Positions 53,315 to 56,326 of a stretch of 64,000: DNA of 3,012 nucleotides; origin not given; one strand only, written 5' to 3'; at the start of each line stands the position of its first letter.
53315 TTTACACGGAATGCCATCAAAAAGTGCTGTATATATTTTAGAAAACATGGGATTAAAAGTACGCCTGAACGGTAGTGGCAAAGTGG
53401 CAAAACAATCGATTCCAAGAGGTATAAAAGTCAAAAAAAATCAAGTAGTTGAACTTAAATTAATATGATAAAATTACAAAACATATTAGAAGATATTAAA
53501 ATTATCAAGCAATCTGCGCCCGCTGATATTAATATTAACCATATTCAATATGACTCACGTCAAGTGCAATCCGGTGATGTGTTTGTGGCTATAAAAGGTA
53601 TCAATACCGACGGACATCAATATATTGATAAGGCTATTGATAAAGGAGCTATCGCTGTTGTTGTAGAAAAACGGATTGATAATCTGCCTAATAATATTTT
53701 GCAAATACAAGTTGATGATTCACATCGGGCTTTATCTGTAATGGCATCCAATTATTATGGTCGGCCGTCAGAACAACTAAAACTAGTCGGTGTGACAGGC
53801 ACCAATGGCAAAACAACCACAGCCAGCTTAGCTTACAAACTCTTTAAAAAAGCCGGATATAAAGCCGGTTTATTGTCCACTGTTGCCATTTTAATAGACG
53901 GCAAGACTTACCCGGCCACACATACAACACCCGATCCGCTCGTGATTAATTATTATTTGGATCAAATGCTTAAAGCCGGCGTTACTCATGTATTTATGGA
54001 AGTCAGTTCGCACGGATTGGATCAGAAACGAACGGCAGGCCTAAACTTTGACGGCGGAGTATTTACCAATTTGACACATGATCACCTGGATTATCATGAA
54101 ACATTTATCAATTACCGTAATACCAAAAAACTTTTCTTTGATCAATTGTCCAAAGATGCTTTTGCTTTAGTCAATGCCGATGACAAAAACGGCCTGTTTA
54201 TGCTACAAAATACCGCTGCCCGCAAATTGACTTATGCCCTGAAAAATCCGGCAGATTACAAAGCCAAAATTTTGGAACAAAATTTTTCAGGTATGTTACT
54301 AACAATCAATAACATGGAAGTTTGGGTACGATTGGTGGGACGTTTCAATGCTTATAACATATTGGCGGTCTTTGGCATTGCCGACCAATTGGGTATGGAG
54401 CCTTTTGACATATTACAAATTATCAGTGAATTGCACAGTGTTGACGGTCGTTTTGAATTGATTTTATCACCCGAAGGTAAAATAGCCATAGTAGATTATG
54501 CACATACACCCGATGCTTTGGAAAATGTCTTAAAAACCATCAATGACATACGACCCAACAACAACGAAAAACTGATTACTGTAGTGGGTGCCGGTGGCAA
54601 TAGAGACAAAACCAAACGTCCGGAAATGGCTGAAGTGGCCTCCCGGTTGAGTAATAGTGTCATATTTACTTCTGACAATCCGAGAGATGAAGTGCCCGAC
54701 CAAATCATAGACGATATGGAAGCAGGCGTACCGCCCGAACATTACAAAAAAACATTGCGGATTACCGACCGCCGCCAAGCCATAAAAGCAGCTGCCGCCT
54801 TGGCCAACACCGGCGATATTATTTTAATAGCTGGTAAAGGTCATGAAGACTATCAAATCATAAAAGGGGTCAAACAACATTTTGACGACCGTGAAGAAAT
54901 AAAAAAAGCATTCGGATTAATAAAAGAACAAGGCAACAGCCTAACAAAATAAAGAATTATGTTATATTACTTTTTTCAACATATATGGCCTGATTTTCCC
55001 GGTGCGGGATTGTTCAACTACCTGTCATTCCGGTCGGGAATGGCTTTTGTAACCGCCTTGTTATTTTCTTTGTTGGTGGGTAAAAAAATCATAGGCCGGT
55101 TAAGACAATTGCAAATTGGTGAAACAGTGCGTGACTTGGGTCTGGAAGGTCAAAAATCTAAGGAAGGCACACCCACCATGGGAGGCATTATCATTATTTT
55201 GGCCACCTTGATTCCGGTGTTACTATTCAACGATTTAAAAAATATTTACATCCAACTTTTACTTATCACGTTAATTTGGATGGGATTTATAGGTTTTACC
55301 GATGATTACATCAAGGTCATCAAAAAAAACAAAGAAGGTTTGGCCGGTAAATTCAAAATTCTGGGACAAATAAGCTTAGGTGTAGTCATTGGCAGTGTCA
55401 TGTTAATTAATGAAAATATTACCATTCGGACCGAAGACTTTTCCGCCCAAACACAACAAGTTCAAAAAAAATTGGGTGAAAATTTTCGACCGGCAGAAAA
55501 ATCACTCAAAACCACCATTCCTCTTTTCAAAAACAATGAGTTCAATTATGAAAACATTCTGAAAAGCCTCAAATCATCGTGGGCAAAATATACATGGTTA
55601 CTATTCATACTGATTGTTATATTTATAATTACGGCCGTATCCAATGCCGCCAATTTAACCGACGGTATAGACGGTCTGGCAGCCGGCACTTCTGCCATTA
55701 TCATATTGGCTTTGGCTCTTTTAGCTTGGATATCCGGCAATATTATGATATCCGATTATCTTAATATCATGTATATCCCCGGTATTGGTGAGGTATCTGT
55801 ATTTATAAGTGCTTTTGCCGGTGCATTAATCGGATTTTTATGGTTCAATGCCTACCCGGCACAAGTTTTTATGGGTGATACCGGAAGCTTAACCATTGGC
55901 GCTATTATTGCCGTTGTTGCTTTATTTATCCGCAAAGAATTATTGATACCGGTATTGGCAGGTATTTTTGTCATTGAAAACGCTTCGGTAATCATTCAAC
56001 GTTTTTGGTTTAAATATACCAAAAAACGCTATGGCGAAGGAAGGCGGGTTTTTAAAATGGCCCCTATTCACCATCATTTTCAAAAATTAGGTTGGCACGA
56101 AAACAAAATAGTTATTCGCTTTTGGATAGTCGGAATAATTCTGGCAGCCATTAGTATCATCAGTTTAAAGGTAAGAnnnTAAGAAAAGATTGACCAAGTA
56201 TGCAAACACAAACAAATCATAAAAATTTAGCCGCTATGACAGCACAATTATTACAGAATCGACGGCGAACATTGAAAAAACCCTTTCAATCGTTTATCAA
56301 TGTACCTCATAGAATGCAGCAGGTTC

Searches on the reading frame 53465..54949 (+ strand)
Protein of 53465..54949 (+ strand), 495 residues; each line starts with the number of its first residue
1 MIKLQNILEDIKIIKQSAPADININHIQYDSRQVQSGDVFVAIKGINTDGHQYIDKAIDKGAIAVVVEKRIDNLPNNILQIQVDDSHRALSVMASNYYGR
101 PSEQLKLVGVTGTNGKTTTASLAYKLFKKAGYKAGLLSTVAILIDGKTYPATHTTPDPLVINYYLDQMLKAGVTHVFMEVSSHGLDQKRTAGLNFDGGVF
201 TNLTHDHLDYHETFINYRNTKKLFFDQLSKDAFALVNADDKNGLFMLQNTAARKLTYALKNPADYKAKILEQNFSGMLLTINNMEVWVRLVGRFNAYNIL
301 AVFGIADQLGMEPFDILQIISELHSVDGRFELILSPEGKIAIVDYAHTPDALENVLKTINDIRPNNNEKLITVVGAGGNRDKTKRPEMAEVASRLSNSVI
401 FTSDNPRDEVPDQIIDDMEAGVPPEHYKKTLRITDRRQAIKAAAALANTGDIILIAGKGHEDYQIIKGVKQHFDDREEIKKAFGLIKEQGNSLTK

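Call 3: search_protein_families(library=pfam, proteins=[window:53465-54949:+], max_evalue=1)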
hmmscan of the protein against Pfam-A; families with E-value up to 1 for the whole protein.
window:53465-54949:+ (495 aa): 5 families
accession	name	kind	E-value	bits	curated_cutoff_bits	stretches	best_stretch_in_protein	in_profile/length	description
PF08245.18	Mur_ligase_M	-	2.3e-51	175.1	24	1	110-305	1-199/200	Mur ligase middle domain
PF02875.26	Mur_ligase_C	-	6.4e-31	108.3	28.4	1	328-459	1-127/127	Mur ligase, glutamate ligase domain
PF01225.30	Mur_ligase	-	5e-12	46.5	21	1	24-98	2-95/95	Mur ligase family, catalytic domain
PF15064.11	CATSPERG_beta-prop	-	0.095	11.8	27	1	243-304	287-349/442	CATSPERG beta-propeller domain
PF00448.28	SRP54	-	0.95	9.5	22.7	0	106-138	5-36/196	SRP54-type protein, GTPase domain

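Call 65: search_protein_families(library=ncbifam, proteins=[window:53465-54949:+], max_evalue=0.00001)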
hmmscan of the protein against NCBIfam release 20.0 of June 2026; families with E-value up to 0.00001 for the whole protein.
window:53465-54949:+ (495 aa): 28 families (the best 25 are shown)
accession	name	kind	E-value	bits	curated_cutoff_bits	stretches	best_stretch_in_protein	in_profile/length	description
NF001126.0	PRK00139.1-4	equivalog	2.5e-188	626.5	373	1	3-483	2-482/486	UDP-N-acetylmuramoyl-L-alanyl-D-glutamate--2,6-diaminopimelate ligase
NF008896.0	PRK11929.1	equivalog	3.7e-157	524.8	1023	1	4-484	12-499/965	bifunctional UDP-N-acetylmuramoyl-L-alanyl-D-glutamate--2,6-diaminopimelate ligase MurE/UDP-N-acetylmuramoyl-tripeptide--D-alanyl-D-alanine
TIGR01085.1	murE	subfamily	3.8e-154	514.1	257.3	1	22-482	2-470/472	UDP-N-acetylmuramyl-tripeptide synthetase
NF001124.0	PRK00139.1-2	equivalog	7.8e-144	480.1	476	1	14-484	18-493/500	UDP-N-acetylmuramoyl-L-alanyl-D-glutamate--2,6-diaminopimelate ligase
NF001123.0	PRK00139.1-1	equivalog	2.3e-123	412.5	586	1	18-484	14-490/493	UDP-N-acetylmuramoyl-L-alanyl-D-glutamate--2,6-diaminopimelate ligase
NF010628.0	PRK14022.1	equivalog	6e-104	348.4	536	1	16-484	27-481/483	UDP-N-acetylmuramoyl-L-alanyl-D-glutamate--L-lysine ligase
NF001130.0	PRK00139.2-4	equivalog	2.6e-64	217.8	715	2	7-223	11-233/516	UDP-N-acetylmuramoyl-L-alanyl-D-glutamate--2,6-diaminopimelate ligase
NF001129.0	PRK00139.2-3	equivalog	2.1e-60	204.7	762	1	19-479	36-511/517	UDP-N-acetylmuramoyl-L-alanyl-D-glutamate--2,6-diaminopimelate ligase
NF001131.0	PRK00139.2-5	equivalog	1.1e-52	179.5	1000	1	19-473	31-472/483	UDP-N-acetylmuramoyl-L-alanyl-D-glutamate--2,6-diaminopimelate ligase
NF001127.0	PRK00139.2-1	equivalog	1.4e-48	165.9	997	2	7-221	11-231/520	UDP-N-acetylmuramoyl-L-alanyl-D-glutamate--2,6-diaminopimelate ligase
TIGR01143.1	murF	subfamily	1e-43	149.8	288.6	2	30-130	2-99/418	UDP-N-acetylmuramoyl-tripeptide--D-alanyl-D-alanine ligase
TIGR02068.2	cya_phycin_syn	equivalog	2.3e-35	121.9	850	1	99-458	473-849/862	cyanophycin synthetase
TIGR01087.1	murD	equivalog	9e-31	107.4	211.95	2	168-456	147-416/441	UDP-N-acetylmuramoyl-L-alanine--D-glutamate ligase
NF010623.0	PRK14016.1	subfamily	2.8e-30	105.2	877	1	104-461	479-854/871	cyanophycin synthetase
TIGR01082.1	murC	equivalog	4.8e-30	105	335.1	1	198-460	171-440/449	UDP-N-acetylmuramate--L-alanine ligase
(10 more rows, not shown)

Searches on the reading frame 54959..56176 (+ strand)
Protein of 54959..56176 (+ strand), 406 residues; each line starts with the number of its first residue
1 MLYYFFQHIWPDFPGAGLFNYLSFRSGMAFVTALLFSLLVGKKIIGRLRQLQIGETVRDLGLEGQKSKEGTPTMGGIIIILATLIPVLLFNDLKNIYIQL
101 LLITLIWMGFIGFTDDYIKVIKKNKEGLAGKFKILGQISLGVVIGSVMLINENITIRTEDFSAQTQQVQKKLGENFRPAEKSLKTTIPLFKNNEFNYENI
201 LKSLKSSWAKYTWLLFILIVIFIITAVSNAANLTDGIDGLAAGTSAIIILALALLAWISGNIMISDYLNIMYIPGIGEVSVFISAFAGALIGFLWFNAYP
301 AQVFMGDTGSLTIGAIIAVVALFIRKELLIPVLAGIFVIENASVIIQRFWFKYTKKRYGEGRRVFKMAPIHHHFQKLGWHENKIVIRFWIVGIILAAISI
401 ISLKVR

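Call 3: search_protein_families(library=pfam, proteins=[window:54959-56176:+], max_evalue=1)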
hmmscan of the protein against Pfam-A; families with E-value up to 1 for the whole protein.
window:54959-56176:+ (406 aa): 3 families
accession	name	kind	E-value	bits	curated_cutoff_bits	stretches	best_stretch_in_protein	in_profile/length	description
PF00953.26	Glycos_transf_4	-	3.5e-29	102.3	27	1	100-323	3-158/160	Glycosyl transferase family 4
PF10555.14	MraY_sig1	-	8.5e-06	25.4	20.1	1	68-80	1-13/13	Phospho-N-acetylmuramoyl-pentapeptide-transferase signature 1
PF11460.13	DUF3007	-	0.63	10.7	25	0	215-260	7-52/96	Protein of unknown function (DUF3007)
